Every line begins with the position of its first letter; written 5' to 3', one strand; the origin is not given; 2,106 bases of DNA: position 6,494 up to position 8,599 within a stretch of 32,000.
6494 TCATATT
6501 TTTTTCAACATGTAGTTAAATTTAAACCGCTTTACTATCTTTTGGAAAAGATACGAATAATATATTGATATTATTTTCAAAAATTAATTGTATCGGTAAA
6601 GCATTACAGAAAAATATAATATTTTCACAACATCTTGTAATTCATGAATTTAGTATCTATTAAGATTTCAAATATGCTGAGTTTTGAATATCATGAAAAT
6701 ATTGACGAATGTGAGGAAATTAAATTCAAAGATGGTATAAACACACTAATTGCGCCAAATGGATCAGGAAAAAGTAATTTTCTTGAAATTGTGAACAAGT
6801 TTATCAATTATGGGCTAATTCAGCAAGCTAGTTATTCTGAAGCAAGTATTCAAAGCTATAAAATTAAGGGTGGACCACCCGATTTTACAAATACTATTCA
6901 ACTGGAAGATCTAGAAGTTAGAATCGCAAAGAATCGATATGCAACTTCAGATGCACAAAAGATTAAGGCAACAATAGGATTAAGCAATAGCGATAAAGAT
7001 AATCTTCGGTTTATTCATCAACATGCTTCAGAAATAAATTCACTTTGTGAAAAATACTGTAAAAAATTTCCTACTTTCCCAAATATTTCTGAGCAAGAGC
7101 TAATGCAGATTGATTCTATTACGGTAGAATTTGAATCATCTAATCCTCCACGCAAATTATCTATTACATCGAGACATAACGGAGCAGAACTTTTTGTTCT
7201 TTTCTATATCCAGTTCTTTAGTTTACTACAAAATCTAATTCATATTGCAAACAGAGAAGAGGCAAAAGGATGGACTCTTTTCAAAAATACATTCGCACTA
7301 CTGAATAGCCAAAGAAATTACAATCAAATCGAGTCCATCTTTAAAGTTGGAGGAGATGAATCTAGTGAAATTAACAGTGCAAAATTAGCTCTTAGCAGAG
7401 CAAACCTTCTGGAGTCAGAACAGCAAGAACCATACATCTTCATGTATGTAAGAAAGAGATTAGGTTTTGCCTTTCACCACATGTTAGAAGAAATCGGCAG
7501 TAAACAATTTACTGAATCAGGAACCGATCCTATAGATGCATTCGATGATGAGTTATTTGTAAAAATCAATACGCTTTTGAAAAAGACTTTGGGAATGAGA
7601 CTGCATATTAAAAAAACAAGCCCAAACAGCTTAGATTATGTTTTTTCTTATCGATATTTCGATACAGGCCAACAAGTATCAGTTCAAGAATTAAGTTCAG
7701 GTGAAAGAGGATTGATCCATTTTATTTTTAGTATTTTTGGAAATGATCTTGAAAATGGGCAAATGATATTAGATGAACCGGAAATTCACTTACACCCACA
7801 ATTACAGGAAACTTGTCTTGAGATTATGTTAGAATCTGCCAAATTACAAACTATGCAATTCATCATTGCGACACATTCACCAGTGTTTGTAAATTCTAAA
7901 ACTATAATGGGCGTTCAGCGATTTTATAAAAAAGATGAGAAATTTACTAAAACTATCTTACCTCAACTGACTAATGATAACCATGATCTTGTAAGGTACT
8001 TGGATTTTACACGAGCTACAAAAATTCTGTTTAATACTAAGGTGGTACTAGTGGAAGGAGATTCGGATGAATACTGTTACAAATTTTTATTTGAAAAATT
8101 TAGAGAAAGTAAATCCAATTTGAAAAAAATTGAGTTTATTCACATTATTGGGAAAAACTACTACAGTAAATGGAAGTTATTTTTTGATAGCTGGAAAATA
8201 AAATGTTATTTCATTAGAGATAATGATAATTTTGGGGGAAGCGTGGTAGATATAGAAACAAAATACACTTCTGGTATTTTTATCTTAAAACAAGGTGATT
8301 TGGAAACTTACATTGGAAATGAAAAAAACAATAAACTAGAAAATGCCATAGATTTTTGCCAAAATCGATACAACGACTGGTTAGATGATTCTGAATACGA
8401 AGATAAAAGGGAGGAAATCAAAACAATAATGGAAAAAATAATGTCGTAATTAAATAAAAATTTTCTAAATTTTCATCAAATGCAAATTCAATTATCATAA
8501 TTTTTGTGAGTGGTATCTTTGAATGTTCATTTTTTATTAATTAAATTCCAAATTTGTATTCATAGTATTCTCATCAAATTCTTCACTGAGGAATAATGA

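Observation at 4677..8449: Divergently transcribed pair: OLD/PARIS-like ATPase-Toprim nuclease and an exported-TPR/3-TM/coiled-coil protein - candidate undescribed two-gene system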

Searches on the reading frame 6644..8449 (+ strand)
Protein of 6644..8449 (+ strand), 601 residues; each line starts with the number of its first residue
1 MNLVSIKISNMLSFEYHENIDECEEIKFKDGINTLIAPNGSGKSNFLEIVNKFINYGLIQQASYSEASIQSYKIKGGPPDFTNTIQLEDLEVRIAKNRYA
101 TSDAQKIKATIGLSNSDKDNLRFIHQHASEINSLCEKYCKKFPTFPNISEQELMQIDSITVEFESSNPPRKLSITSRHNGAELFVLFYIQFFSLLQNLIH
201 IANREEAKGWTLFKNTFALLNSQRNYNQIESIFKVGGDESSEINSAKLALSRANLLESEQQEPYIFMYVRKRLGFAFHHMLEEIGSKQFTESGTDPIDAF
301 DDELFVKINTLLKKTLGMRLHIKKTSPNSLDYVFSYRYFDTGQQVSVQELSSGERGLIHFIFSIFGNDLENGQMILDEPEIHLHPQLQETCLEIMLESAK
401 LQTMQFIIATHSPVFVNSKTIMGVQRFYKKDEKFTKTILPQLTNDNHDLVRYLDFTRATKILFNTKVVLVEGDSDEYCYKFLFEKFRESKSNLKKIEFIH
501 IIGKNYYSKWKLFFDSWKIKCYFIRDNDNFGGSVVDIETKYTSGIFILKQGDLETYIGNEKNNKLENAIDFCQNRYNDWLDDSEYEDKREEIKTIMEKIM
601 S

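Call 6: search_protein_families(library=pfam, proteins=[window:6644-8449:+], max_evalue=0.1)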
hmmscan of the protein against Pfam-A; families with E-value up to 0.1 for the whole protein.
window:6644-8449:+ (601 aa): 5 families
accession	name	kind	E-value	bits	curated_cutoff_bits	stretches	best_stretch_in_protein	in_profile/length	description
PF13175.12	AAA_15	-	1.2e-17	65.1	32.1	1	1-416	1-374/374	AAA ATPase domain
PF13304.12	AAA_21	-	4.6e-17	63.5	27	1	303-417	220-304/304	AAA domain, putative AbiEii toxin, Type IV TA system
PF20469.4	OLD-like_TOPRIM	-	2.1e-12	47.8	23.2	1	462-528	1-67/67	Overcoming lysogenization defect protein-like, TOPRIM domain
PF02463.25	SMC_N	-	5.8e-08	32.9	40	2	21-50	15-44/220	RecF/RecN/SMC N terminal domain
PF13476.12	AAA_23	-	0.00047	21.3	27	1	5-170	1-154/201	AAA domain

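Call 7: search_protein_families(library=padloc, proteins=[window:6644-8449:+], max_evalue=0.1)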
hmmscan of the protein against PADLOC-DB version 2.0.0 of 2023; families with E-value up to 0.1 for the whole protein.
window:6644-8449:+ (601 aa): 123 families (the best 25 are shown)
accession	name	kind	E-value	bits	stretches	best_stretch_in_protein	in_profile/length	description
PDLC02358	Old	-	2.5e-24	84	1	335-529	241-449/578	Old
PDLC00096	GajA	-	7.2e-24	82.4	2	323-540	237-466/630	AAA ATPase domain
PDLC00091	GajA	-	2e-23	81.1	2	374-530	300-471/627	AAA ATPase domain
PDLC00071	GajA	-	1.7e-22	78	1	373-541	276-449/588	AAA ATPase domain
PDLC00067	GajA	-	6.5e-21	72.4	1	374-573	308-519/604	AAA ATPase domain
PDLC00064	GajA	-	1.7e-20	71.4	1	367-528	124-298/464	AAA ATPase domain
PDLC00070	GajA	-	1.9e-19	67.8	1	296-576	209-477/596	AAA ATPase domain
PDLC00072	GajA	-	3.6e-19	66.7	2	343-486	313-459/709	AAA ATPase domain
PDLC02980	AriA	-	1.6e-18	65.7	1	32-417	1-304/304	-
PDLC00099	GajA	-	2.4e-18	64.5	2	375-476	303-404/626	AAA ATPase domain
PDLC00069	GajA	-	1.1e-17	61.7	2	374-530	338-505/687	AAA ATPase domain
PDLC00266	PtuA1|PtuA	-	1.2e-17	62.3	1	338-418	300-382/483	AAA ATPase domain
PDLC00092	GajA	-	1.5e-17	61.4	1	370-529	310-471/604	AAA ATPase domain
PDLC00283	PtuA1|PtuA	-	2.5e-17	61.1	1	340-416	267-344/448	AAA ATPase domain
PDLC02979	AriA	-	3.4e-17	61.3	1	23-416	16-373/373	-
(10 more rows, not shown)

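Call 8: search_protein_families(library=ncbifam, proteins=[window:6644-8449:+], max_evalue=0.1)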
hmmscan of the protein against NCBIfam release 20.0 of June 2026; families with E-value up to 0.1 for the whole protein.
window:6644-8449:+ (601 aa): 27 families (the best 25 are shown)
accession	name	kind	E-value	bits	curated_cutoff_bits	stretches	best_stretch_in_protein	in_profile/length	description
NF038234.1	retron_eff_Eco8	equivalog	2.5e-11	42.9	250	2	358-529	260-440/679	retron Eco8 family effector endonuclease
NF041760.1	PtuA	equivalog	1.1e-10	41.1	500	2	342-418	337-422/524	retron Ec78 anti-phage system effector ATPase PtuA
TIGR04435.1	restrict_AAA_1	hypoth_equivalog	1.8e-10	40.2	300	1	313-432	356-486/568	restriction system-associated AAA family ATPase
NF041034.1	Rad50_Sulf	equivalog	3.5e-07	28.5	1000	2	337-412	767-844/872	DNA double-strand break repair ATPase Rad50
NF047739.1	antiphage_MADS3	equivalog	6.9e-07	28.8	420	1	340-434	307-397/427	methylation-associated defense system AAA family ATPase MAD3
NF010068.0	PRK13548.1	equivalog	5.6e-05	22.3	261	0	345-408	133-198/261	heme ABC transporter ATP-binding protein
NF007027.0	PRK09493.1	equivalog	0.00014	21.3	379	0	373-416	157-199/240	glutamine ABC transporter ATP-binding protein GlnQ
NF003034.1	PRK03918.1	equivalog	0.00061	17.9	700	1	6-50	6-43/878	DNA double-strand break repair ATPase Rad50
TIGR00611.2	recf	equivalog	0.0012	18.1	172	1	24-50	15-41/339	DNA replication/repair protein RecF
NF008775.0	PRK11819.1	equivalog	0.0016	17.1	599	1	320-383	416-476/556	energy-dependent translational throttle protein EttA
TIGR03719.1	ABC_ABC_ChvD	subfamily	0.0023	16.6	806.75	0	320-383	414-474/552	energy-dependent translational throttle protein EttA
TIGR00972.1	3a0107s01c2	equivalog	0.0049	16.3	343.2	0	20-55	17-52/248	phosphate ABC transporter ATP-binding protein PstB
TIGR04521.1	ECF_ATPase_2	equivalog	0.005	16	330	0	371-412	163-204/279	energy-coupling factor transporter ATPase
TIGR02169.1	SMC_prok_A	equivalog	0.011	13.5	729.4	1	24-47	17-40/1165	chromosome segregation protein SMC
TIGR03740.1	galliderm_ABC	subfamily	0.014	15.1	309.75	0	29-119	25-120/223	lantibiotic protection ABC transporter ATP-binding subunit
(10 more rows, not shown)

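Call 12: find_homologous_proteins(query=window:6644-8446:+)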
Query window:6644-8446:+ (601 aa): 310 proteins with E <= 0.001 among 7457 candidates; the best 120 are listed.
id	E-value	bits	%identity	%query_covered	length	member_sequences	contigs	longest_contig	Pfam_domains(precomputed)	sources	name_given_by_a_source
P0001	2.0e-180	620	48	100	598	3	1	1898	PF20469.5,PF13175.13,PF13476.13,PF02463.26,PF13304.13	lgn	-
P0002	2.6e-177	609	47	100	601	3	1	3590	PF20469.5,PF13175.13,PF02463.26,PF13304.13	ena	-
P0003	2.4e-172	593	47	100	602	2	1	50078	PF20469.5,PF13175.13,PF13476.13,PF02463.26,PF13304.13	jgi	-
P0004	8.9e-171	588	48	98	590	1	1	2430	PF20469.5,PF13175.13,PF02463.26,PF13304.13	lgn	-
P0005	5.0e-159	549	46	100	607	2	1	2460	PF20469.5,PF13175.13,PF13476.13,PF02463.26,PF13304.13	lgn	-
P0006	4.9e-158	546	44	100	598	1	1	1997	PF20469.5,PF13175.13,PF02463.26,PF13304.13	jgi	-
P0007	2.4e-156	540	44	100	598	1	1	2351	PF20469.5,PF13175.13,PF13476.13,PF02463.26,PF13304.13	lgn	-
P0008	4.8e-154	533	44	100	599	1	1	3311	PF20469.5,PF13175.13,PF02463.26,PF13304.13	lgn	-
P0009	2.2e-152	527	44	100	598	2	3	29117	PF20469.5,PF13175.13,PF13476.13,PF02463.26,PF13304.13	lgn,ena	-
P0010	4.9e-152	526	43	100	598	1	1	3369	PF20469.5,PF13175.13,PF02463.26,PF13304.13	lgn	-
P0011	6.6e-150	519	43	100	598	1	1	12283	PF20469.5,PF13175.13,PF02463.26,PF13304.13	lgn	-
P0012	1.0e-144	502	42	100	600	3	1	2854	PF20469.5,PF13175.13,PF13476.13,PF02463.26,PF13304.13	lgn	-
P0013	1.5e-140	488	42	100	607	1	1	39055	PF20469.5,PF13175.13,PF13476.13,PF02463.26,PF13304.13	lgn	-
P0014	1.7e-136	475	42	100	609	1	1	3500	PF20469.5,PF13175.13,PF02463.26,PF13304.13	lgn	-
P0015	1.1e-135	472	42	98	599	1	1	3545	PF20469.5,PF13175.13,PF02463.26,PF13304.13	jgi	-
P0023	2.4e-121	425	39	88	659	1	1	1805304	PF20469.5,PF13175.13,PF02463.26,PF13304.13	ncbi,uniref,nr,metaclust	ncbi:conserved protein of unknown function [Nitrosotalea devaniterrae]|uniref:Uncharacterized protei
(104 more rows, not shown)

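Call 18: find_encoding_contigs(protein=P0003, flank=8000, max_places=2)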
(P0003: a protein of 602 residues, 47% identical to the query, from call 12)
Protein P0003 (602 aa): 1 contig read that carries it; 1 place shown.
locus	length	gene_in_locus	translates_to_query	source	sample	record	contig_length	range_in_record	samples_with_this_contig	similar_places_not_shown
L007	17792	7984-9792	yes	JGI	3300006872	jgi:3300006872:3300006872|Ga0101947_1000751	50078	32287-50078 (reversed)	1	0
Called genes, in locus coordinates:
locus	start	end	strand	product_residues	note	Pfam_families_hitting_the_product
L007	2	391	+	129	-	?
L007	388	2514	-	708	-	PF02359:CDC48_N, PF02933:CDC48_2, PF13191:AAA_16 (weak), PF00004:AAA, PF05496:RuvB_N, PF17862:AAA_lid_3, PF00004:AAA, PF17862:AAA_lid_3, +21 more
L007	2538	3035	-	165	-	PF00011:HSP20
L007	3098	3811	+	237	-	PF24367:DUF7523 (faint)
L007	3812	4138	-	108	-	-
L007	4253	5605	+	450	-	PF07992:Pyr_redox_2, PF00070:Pyr_redox, PF22366:NDH2_C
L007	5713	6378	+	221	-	-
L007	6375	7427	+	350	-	PF01867:Cas_Cas1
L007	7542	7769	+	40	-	-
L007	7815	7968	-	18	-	-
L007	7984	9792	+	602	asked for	PF02463:SMC_N, PF13175:AAA_15, PF13476:AAA_23, PF13304:AAA_21, PF20469:OLD-like_TOPRIM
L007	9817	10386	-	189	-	-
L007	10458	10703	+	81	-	-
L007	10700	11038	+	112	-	-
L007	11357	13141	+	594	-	PF03175:DNA_pol_B_2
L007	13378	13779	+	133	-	-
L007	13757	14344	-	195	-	-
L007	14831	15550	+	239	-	PF00565:SNase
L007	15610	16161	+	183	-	PF14470:bPH_3, PF09851:SHOCT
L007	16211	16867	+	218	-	PF12773:DZR, PF13240:Zn_Ribbon_1 (weak)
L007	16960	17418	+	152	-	-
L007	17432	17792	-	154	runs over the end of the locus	-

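Call 19: find_encoding_contigs(protein=P0009, flank=8000, max_places=2)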
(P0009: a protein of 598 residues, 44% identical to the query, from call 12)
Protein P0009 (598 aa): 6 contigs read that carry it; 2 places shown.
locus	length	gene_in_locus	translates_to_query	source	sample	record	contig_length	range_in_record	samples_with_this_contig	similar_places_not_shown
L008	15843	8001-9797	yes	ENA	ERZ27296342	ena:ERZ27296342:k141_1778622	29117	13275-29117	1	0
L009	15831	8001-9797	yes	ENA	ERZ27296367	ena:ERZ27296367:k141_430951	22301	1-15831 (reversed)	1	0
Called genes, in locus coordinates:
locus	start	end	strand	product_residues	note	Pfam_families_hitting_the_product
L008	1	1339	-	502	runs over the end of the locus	PF12161:HsdM_N, PF02384:N6_Mtase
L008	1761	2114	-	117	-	-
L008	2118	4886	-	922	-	-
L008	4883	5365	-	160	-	-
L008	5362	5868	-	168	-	-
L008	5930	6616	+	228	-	-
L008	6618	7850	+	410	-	PF01867:Cas_Cas1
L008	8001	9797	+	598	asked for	PF02463:SMC_N, PF13175:AAA_15, PF13476:AAA_23 (weak), PF13304:AAA_21, PF20469:OLD-like_TOPRIM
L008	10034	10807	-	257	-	PF10137:CAP12-PCTIR_TIR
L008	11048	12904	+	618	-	-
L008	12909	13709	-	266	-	-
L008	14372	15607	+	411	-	-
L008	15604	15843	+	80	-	?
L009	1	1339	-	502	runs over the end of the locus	PF12161:HsdM_N, PF02384:N6_Mtase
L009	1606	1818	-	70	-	-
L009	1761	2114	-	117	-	-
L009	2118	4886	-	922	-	-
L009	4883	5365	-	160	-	-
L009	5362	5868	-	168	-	-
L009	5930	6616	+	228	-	-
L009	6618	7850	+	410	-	PF01867:Cas_Cas1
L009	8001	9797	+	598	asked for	PF02463:SMC_N, PF13175:AAA_15, PF13476:AAA_23 (weak), PF13304:AAA_21, PF20469:OLD-like_TOPRIM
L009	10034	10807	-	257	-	PF10137:CAP12-PCTIR_TIR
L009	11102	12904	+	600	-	-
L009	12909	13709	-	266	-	-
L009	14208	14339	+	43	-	-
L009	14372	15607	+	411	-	-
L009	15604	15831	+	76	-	?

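Call 20: find_encoding_contigs(protein=P0013, flank=8000, max_places=2)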
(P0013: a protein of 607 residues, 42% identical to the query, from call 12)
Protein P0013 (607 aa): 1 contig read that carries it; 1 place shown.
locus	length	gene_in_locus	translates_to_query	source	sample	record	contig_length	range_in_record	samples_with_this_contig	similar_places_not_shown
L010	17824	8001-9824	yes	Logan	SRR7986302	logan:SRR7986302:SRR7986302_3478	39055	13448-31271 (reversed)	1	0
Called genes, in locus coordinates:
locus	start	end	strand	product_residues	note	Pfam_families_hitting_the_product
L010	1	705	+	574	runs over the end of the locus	PF04055:Radical_SAM (weak)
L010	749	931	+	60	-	PF04758:Ribosomal_S30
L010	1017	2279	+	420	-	PF00154:RecA_N, PF13481:AAA_25 (weak), PF06745:ATPase (weak), PF08423:Rad51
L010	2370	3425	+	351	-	PF21016:RlmN_N (weak), PF04055:Radical_SAM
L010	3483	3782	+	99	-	PF01157:Ribosomal_L21e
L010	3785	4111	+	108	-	PF03874:RNA_pol_Rpb4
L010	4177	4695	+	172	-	PF04919:DUF655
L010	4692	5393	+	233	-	PF00398:RrnaAD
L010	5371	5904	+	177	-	PF05175:MTS (weak), PF13489:Methyltransf_23 (faint), PF08241:Methyltransf_11 (weak)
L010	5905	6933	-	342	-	PF00180:Iso_dh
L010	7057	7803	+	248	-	PF00149:Metallophos, PF12850:Metallophos_2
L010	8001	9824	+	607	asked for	PF02463:SMC_N, PF13175:AAA_15, PF13476:AAA_23 (weak), PF13304:AAA_21, PF20469:OLD-like_TOPRIM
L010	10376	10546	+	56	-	-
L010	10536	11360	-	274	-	PF13369:Transglut_core2, PF13371:TPR_9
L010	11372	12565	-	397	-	-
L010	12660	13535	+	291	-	PF13489:Methyltransf_23, PF13847:Methyltransf_31 (weak), PF08241:Methyltransf_11, PF08242:Methyltransf_12 (weak), PF13649:Methyltransf_25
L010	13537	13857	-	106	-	PF00072:Response_reg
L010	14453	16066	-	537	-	PF02919:Topoisom_I_N, PF01028:Topoisom_I, PF14370:Topo_C_assoc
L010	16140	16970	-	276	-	PF00106:adh_short, PF08643:DUF1776, PF08659:KR, PF13561:adh_short_C2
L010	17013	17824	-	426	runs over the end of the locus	PF07995:GSDH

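Call 27: search_solved_structures(query=window:6644-8446:+, max_evalue=0.001)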
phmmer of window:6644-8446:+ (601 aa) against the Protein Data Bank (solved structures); distinct sequences matched with E-value up to 0.001: 14.
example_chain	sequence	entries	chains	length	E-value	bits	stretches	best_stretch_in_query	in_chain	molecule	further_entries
6p74_A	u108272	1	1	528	7e-08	35.1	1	348-485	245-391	Putative ATP-dependent endonuclease of the OLD family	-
22bu_B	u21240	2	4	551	7.1e-07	31.8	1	340-433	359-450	AAA family ATPase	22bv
9vkz_A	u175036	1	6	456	1.1e-06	31.1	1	342-427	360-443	Retron Ec78 probable ATPase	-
9vh1_D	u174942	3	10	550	1.5e-06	30.8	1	342-429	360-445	Retron Ec78 probable ATPase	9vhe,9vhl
8v45_A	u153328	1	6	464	2.2e-06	30.2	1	339-416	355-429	AriA antitoxin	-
8ux9_B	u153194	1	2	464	2.4e-06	30.1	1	339-416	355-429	AriA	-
9kjx_B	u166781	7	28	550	3.7e-06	29.5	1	342-431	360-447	AAA family ATPase | Retron I-A effector PtuA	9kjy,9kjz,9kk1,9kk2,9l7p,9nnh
8v46_A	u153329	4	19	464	5.9e-06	28.8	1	339-416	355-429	AriA antitoxin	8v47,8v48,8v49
9u9y_A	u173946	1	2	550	7.9e-06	28.4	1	342-431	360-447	AAA family ATPase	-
22et_E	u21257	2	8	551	8.1e-06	28.3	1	340-433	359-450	PtuA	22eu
9nnb_C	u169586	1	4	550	9.5e-06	28.1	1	342-431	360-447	Retron I-A effector PtuA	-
9n69_A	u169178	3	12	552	2.5e-05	26.7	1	369-420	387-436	AAA family ATPase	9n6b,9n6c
9nnk_C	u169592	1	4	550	2.7e-05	26.6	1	363-431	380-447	Retreon I-A effector PtuA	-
8ee4_A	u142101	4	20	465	0.00068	22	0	371-433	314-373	PtuA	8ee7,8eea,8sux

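Call 31: find_related_loci(query=A3, collection=genome_contigs, flank=10000)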
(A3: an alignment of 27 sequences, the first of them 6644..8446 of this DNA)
Query A3 (601 aa) in genome_contigs; peptide patterns used: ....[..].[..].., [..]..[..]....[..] (x = any residue, [..] = any of these).
600 stretches matched a pattern (row limit reached: there are more); 70 encode a relative of the query (tblastn E <= 1e-3); 70 distinct loci.
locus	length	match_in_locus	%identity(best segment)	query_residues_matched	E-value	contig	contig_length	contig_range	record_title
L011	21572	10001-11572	28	1-528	2e-59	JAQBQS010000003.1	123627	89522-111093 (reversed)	MAG: Patescibacteria group bacterium isolate RYN_379 scaffold_822453, whole genome shotgun sequence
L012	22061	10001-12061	34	1-599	2e-83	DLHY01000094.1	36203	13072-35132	MAG TPA_asm: Chloracidobacterium sp. UBA7656 UBA7656_contig_286, whole genome shotgun sequence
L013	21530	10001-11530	36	1-533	2e-35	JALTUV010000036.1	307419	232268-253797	MAG: Hydrogenothermaceae bacterium isolate S141_maxbin2_scaf2bin.009 S141_NODE_5_length_307419_cov_98.304883, whole geno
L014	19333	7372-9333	31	1-599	8e-34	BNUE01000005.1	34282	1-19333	Candidate division SR1 bacterium MS502-49 DNA, sequence05, whole genome shotgun sequence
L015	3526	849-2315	25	27-547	8e-34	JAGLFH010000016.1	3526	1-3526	MAG: Candidatus Auribacterota bacterium isolate RS_1_24 ROV157_1.bin.24.fa_16, whole genome shotgun sequence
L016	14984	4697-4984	35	330-416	1e-10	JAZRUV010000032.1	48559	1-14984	MAG: Clostridia bacterium isolate T1900045336_YK20190025.MAGScoT_cleanbin_000020 SGB_6603_k141_224005, whole genome shot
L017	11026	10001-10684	24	294-533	9e-11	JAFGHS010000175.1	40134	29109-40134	MAG: Deltaproteobacteria bacterium isolate Zod_Metabat.153 k87_13533600, whole genome shotgun sequence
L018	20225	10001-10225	36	337-413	2e-9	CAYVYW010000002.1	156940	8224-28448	MAG TPA_asm: uncultured Geobacteraceae bacterium isolate SRP220891_co2_354 genome assembly, contig: NODE_77_length_15694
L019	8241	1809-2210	29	334-488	3e-9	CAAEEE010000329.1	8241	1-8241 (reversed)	MAG TPA_asm: Clostridia bacterium, isolate HGM13476, WGS project CAAEEE010000000 data, contig: ERS396508_5_k85_111635, w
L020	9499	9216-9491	31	323-418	3e-9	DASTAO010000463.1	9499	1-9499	MAG TPA_asm: Candidatus Kapaibacterium sp. isolate SMAG_U739 k141_1929079, whole genome shotgun sequence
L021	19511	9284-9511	35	341-416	4e-9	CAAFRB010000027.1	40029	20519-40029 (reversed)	MAG TPA_asm: Clostridia bacterium, isolate HGM13621, WGS project CAAFRB010000000 data, contig: SRS259555_50_k89_14836, w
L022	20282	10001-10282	34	334-427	4e-9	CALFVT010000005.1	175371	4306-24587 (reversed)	MAG: uncultured Caulobacterales bacterium isolate H1_Bin_MAXBIN__052_1 genome assembly, contig: c_000000214714, whole ge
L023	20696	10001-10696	26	231-463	4e-9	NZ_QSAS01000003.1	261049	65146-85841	Collinsella sp. AF11-11 AF11-11.Scaf3, whole genome shotgun sequence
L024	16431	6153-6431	34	334-430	9e-9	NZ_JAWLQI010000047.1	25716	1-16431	Brachyspira pulli strain BB22 BB22_N47_l=25716_d=1.26x, whole genome shotgun sequence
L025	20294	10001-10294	30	326-425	9e-9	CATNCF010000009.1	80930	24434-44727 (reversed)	MAG TPA_asm: uncultured Lachnospiraceae bacterium isolate MGG19816_1680015490 genome assembly, contig: ERR899284_289, wh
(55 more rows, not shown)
